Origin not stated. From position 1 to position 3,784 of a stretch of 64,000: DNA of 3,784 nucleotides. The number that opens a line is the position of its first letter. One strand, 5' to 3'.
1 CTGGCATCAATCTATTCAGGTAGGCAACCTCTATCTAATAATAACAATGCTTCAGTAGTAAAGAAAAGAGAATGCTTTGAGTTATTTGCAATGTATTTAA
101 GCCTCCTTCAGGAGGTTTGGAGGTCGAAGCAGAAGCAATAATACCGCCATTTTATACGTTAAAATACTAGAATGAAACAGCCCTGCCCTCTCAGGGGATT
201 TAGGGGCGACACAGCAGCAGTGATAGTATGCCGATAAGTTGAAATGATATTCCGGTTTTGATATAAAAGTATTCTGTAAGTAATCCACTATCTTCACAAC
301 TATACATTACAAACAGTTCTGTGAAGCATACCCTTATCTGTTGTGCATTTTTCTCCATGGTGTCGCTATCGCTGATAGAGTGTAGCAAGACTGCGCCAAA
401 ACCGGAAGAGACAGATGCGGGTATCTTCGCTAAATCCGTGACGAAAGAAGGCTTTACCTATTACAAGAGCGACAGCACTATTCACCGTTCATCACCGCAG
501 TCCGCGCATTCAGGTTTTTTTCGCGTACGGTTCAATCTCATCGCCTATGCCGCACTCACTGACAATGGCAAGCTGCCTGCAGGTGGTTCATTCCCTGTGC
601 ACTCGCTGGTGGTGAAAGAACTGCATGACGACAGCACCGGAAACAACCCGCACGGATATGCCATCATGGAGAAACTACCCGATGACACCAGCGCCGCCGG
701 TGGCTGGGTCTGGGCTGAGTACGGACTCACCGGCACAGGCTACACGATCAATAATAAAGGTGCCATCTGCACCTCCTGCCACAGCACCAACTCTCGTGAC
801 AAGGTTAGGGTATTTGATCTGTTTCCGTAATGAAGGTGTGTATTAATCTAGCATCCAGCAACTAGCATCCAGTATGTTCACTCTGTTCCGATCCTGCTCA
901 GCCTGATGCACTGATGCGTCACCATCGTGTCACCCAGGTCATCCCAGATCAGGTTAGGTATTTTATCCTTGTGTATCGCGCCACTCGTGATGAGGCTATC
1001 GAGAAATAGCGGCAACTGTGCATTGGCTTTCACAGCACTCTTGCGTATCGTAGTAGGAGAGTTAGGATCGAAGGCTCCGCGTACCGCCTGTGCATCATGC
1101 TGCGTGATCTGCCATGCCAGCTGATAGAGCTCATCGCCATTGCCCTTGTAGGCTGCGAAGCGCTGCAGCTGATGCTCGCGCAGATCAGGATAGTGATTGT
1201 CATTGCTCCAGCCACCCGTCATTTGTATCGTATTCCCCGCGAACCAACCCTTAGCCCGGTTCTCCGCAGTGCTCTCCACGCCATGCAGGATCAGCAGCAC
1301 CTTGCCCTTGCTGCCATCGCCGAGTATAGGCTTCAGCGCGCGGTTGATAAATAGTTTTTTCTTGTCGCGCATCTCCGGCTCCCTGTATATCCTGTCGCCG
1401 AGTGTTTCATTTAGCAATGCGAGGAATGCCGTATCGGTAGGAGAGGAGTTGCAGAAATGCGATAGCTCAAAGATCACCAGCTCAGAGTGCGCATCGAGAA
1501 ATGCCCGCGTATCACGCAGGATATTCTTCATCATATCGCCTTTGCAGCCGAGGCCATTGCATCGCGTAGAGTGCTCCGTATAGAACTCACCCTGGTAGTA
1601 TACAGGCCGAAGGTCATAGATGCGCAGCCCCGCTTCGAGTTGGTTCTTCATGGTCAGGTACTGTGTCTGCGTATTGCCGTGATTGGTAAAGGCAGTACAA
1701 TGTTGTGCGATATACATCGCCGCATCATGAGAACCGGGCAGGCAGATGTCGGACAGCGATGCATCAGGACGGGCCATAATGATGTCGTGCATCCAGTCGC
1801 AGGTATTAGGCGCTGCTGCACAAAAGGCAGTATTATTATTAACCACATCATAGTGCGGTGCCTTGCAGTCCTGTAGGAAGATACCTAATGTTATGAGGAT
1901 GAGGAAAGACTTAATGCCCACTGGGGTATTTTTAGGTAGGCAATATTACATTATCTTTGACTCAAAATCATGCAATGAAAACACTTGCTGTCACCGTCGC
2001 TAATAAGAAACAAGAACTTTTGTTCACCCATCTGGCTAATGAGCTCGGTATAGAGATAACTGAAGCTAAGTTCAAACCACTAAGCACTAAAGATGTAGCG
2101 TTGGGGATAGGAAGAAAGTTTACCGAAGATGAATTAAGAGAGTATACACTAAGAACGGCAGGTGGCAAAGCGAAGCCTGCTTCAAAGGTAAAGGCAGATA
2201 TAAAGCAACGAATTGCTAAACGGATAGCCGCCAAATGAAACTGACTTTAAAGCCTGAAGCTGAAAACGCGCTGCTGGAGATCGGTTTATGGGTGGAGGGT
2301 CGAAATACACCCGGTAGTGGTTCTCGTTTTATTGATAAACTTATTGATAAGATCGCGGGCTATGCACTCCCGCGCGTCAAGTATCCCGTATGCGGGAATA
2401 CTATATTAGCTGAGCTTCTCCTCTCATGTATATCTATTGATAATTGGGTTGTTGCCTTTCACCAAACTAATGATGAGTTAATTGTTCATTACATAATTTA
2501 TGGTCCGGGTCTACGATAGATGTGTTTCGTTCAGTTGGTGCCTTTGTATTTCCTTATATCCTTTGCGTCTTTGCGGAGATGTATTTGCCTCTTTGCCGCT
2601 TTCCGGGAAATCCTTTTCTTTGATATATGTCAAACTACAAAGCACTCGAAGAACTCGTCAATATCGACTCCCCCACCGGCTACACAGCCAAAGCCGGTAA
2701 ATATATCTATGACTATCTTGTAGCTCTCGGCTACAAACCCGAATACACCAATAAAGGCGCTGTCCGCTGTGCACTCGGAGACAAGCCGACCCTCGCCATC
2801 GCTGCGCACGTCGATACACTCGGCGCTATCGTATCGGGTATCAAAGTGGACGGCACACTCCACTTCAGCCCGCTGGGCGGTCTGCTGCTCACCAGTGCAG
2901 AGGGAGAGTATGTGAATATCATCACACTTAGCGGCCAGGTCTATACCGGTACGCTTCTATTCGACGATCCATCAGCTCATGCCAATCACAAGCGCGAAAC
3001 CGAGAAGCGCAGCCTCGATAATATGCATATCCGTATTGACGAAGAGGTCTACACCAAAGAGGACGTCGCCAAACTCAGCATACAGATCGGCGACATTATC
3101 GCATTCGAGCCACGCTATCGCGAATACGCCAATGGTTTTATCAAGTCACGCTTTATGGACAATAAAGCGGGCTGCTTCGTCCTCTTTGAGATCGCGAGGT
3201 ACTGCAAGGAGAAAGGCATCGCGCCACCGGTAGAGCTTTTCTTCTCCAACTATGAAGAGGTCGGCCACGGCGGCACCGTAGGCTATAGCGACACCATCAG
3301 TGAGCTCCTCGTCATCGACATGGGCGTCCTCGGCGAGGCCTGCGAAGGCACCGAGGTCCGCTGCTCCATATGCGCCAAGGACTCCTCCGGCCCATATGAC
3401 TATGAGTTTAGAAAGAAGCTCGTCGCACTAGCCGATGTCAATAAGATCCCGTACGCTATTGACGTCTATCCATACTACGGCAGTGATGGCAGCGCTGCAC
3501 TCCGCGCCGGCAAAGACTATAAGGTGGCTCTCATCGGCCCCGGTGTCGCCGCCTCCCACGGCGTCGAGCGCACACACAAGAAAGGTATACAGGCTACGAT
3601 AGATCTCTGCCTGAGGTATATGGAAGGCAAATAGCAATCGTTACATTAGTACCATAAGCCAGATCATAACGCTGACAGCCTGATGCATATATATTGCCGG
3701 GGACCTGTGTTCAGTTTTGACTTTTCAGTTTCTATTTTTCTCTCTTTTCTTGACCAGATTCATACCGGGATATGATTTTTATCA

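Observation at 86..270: Intergenic repeat family whose hairpin, and a duplicated copy of its 3' arm, covary in three copies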

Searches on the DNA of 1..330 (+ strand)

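Call 8: search_rna_families(source=window, start=1, end=330, threshold=evalue, max_evalue=10, show_alignments=2)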
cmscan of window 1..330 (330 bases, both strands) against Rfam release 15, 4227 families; matches with E-value up to 10: 3.
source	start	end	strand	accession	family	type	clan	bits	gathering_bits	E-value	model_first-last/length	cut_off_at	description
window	59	159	+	RF02512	PYLIS_5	Cis-reg;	-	26.3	60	0.024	1-100/100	no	Pyrrolysine insertion sequence transposase 1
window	174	212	-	RF01345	CRISPR-DR35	Gene; CRISPR;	-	15.3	35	3.2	1-36/36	no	CRISPR RNA direct repeat element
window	3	51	-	RF04270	mir-743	Gene; miRNA;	CL00136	13.6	67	7.5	1-75/75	no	mir-743 microRNA precursor family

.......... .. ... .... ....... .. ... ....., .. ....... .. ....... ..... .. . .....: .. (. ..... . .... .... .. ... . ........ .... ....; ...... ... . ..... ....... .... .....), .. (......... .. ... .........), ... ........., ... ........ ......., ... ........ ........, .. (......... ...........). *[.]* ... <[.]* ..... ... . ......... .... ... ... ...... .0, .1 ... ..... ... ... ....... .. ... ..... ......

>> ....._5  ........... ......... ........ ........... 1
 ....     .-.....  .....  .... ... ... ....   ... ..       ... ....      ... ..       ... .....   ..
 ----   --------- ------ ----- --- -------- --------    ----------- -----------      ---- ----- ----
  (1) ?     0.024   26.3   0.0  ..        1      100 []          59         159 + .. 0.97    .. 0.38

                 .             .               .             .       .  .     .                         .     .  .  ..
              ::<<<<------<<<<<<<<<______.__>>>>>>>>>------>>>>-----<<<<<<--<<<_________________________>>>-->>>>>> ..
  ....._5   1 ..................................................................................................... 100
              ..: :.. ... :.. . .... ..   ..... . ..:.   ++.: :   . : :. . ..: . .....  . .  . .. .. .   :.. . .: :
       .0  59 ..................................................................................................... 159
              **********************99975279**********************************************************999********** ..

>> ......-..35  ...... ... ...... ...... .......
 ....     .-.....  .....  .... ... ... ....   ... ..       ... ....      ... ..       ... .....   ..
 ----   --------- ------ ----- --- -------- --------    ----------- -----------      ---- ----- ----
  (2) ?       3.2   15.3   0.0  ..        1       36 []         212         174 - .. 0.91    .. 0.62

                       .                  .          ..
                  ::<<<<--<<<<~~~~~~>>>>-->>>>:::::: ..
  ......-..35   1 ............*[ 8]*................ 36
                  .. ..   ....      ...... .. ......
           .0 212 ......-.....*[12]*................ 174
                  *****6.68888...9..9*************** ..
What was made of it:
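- On Any Rfam family: The best E-value hits were PYLIS_5 at 26 bits against 60, and CRISPR-DR35 at 15 against 35 (call 8).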

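Call 57: search_dna_similar(query=window:60-330:+, collection=phages, mode=distant, max_evalue=0.01, max_rows=10)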
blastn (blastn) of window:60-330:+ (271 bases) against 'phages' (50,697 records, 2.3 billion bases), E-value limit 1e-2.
No match.

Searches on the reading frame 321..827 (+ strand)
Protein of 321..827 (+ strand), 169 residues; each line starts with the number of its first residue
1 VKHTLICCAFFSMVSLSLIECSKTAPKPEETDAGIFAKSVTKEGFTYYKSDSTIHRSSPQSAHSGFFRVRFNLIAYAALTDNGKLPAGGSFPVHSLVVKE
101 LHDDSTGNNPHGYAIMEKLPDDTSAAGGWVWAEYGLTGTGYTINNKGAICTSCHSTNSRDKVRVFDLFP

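Call 15: find_encoding_contigs(protein=window:321-827:+, flank=10000, max_places=10)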
Protein seq(169 aa) (169 aa): no gene with exactly this product is on record in the collection.

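Call 18: search_protein_families(library=pfam, proteins=[window:321-827:+], max_evalue=0.01)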
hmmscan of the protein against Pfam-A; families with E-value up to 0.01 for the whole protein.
seq(169 aa): 1 family
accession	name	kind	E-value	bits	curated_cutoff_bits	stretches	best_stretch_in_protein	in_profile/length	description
PF16694.10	Cytochrome_P460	-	7.8e-08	33.2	27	1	48-158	4-118/125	Cytochrome P460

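Call 24: find_encoding_contigs(protein=window:357-827:+, flank=10000, max_places=10)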
Protein seq(157 aa) (157 aa): no gene with exactly this product is on record in the collection.

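Call 27: find_homologous_proteins(query=window:321-827:+, max_evalue=1e-10)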
Query seq(169 aa) (169 aa): 42 proteins with E <= 1e-10 among 63 candidates.
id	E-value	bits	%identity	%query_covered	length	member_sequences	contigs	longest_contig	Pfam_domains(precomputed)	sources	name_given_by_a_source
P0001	2.8e-102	358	100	93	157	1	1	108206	PF16694.11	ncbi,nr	ncbi:MAG: hypothetical protein JWO03_2905 [Bacteroidetes bacterium]|nr:hypothetical protein [Bactero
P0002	6.6e-67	243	69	91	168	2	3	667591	PF16694.11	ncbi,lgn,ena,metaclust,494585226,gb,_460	metaclust:\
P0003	4.5e-64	233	66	94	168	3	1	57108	PF16694.11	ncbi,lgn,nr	ncbi:MAG: cytochrome P460 family protein [Bacteroidetes bacterium]|nr:cytochrome P460 family protein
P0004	4.9e-64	233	68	89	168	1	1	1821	PF16694.11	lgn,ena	-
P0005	6.0e-64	233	63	99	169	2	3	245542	PF16694.11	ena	-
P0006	7.8e-63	229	65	89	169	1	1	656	PF16694.11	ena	-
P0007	3.3e-62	227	68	91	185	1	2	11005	PF16694.11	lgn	-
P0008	4.6e-62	227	63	93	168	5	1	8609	PF16694.11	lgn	-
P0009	1.2e-59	219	63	92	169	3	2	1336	PF16694.11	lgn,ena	-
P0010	1.4e-59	219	61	100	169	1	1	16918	PF16694.11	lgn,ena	-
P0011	1.5e-59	219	63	100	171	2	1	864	PF16694.11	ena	-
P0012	1.9e-59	218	60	100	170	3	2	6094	PF16694.11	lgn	-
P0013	2.4e-59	218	61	96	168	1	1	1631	PF16694.11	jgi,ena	-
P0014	4.9e-58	214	60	100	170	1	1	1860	PF16694.11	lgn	-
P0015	6.6e-58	213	63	93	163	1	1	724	PF16694.11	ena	-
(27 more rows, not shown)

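Call 28: find_encoding_contigs(protein=P0001, flank=10000, max_places=10)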
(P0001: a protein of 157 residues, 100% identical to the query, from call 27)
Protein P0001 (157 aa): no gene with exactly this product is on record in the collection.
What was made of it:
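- Tried and rejected: The P460 protein with either start codon, and its database entry P0001, are not in the contig index (calls 15, 24, 28).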

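Call 29: find_encoding_contigs(protein=P0002, flank=10000, max_places=4)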
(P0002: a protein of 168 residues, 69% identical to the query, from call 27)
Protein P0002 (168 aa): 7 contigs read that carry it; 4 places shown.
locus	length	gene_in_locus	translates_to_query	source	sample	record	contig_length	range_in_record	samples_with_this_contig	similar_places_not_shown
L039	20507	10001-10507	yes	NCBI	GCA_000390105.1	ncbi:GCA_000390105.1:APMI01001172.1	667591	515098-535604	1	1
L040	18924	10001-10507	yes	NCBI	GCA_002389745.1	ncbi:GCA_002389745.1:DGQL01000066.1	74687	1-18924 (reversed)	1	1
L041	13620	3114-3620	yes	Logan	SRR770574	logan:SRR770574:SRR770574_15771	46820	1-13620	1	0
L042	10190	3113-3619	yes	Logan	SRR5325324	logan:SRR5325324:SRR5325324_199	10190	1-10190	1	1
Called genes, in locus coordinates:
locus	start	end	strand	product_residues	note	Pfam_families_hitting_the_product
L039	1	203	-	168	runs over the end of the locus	PF05257:CHAP (weak)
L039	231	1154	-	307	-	-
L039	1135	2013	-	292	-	-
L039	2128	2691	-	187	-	-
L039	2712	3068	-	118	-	-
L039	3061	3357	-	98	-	-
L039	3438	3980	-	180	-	-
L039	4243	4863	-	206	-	-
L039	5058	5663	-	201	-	-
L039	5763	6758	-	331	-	-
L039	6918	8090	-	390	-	-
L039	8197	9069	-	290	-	-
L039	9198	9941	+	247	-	-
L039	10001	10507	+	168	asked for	PF16694:Cytochrome_P460 (weak)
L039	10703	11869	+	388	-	-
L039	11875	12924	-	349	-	-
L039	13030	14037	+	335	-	PF05343:Peptidase_M42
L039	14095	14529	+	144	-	PF10604:Polyketide_cyc2 (weak), PF08327:AHSA1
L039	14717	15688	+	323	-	-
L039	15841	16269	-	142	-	-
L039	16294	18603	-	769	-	-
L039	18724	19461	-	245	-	PF01048:PNP_UDP_1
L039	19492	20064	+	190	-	PF06172:Cupin_5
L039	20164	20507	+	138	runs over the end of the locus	-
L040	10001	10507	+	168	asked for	PF16694:Cytochrome_P460 (weak)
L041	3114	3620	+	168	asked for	PF16694:Cytochrome_P460 (weak)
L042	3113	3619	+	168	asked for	PF16694:Cytochrome_P460 (weak)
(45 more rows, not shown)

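Call 30: find_encoding_contigs(protein=P0003, flank=10000, max_places=4)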
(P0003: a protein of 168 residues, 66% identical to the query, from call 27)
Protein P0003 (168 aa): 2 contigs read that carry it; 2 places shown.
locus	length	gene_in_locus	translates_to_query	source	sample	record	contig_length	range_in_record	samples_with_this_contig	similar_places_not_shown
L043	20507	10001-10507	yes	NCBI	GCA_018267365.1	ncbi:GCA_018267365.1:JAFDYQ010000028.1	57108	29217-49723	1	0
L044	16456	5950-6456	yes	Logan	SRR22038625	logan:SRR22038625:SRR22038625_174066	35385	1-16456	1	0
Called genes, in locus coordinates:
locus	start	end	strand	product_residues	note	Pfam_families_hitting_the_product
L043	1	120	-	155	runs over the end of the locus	PF05257:CHAP (weak)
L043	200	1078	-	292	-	-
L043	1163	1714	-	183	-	-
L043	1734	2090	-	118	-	-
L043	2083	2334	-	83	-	-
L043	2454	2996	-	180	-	-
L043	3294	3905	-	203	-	-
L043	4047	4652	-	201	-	-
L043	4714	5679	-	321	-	PF17963:Big_9, PF18962:Por_Secre_tail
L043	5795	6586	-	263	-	-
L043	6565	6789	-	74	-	-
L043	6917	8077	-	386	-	-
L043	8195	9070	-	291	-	-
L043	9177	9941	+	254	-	-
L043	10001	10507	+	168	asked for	PF16694:Cytochrome_P460 (weak)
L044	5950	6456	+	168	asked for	PF16694:Cytochrome_P460 (weak)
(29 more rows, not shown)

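Call 39: find_homologous_proteins(query=L039:9198-9941:+, max_evalue=1e-20)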
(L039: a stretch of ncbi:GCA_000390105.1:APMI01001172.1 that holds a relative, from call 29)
Query L039:9198-9941:+ (247 aa): 34 proteins with E <= 1e-20 among 598 candidates.
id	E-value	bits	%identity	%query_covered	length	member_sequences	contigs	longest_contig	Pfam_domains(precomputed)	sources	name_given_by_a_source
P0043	9.3e-157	537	99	100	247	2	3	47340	-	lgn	-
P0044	8.0e-126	436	78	100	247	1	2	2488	-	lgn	-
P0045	1.4e-124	432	75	100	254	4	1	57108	-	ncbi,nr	ncbi:MAG: hypothetical protein JSS76_15355 [Bacteroidetes bacterium]|nr:hypothetical protein [Bacter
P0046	1.1e-118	413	74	100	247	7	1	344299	-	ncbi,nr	ncbi:MAG: hypothetical protein JST90_01035 [Bacteroidetes bacterium]|nr:hypothetical protein [Bacter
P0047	5.9e-118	410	73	100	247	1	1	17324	-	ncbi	-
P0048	7.5e-108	377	67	98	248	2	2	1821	-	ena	-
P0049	3.2e-103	362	78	85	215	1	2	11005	-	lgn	-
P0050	8.2e-80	286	52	98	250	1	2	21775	-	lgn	-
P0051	4.9e-78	280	53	96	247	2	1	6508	PF13620.13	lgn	-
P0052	1.5e-70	255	51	96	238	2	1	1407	PF13620.13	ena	-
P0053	8.8e-66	240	49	98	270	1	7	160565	PF13620.13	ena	-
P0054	2.0e-64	235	46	96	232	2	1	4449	PF16371.13,PF13620.13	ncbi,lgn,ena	-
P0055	3.1e-63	231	46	98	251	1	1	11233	PF13620.13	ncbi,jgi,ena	jgi:hypothetical protein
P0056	8.3e-63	230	44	100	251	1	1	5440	PF13620.13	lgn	-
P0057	1.0e-55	207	44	93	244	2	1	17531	PF13620.13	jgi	jgi:hypothetical protein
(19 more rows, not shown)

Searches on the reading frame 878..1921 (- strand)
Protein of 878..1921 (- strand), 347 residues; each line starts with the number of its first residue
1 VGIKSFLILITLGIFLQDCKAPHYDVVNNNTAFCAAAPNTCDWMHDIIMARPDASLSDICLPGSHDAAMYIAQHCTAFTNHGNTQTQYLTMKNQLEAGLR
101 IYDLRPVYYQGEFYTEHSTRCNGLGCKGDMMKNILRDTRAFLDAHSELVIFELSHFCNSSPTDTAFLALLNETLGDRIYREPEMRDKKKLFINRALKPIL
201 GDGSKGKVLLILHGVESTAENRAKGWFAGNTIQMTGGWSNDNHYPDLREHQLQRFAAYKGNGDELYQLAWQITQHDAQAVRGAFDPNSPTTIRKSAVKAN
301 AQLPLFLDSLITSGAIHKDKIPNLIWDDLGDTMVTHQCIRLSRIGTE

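Call 18: search_protein_families(library=pfam, proteins=[window:878-1921:-], max_evalue=0.01)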
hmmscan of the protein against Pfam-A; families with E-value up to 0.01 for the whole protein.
window:878-1921:- (347 aa): 0 families

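Call 40: find_encoding_contigs(protein=window:881-1921:-, flank=10000, max_places=10)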
Protein seq(347 aa) (347 aa): 1 contig read that carries it; 1 place shown.
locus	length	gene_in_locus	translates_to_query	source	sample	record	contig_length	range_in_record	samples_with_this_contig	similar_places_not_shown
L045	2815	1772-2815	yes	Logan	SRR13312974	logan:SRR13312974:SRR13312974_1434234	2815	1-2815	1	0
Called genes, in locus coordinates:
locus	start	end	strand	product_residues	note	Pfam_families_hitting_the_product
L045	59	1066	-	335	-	PF05343:Peptidase_M42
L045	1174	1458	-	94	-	-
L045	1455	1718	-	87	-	-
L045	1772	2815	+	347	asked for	?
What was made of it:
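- Tried and rejected: The Logan contig that carries the neighbouring 347-aa gene stops at window position 878 (call 40).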

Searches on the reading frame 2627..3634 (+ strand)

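Call 18: search_protein_families(library=pfam, proteins=[window:2627-3634:+], max_evalue=0.01)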
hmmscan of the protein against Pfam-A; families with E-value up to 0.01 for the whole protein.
window:2627-3634:+ (335 aa): 1 family
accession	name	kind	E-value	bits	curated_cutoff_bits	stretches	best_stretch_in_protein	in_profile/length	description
PF05343.19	Peptidase_M42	-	7e-70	235.8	23.2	1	52-327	12-292/292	M42 glutamyl aminopeptidase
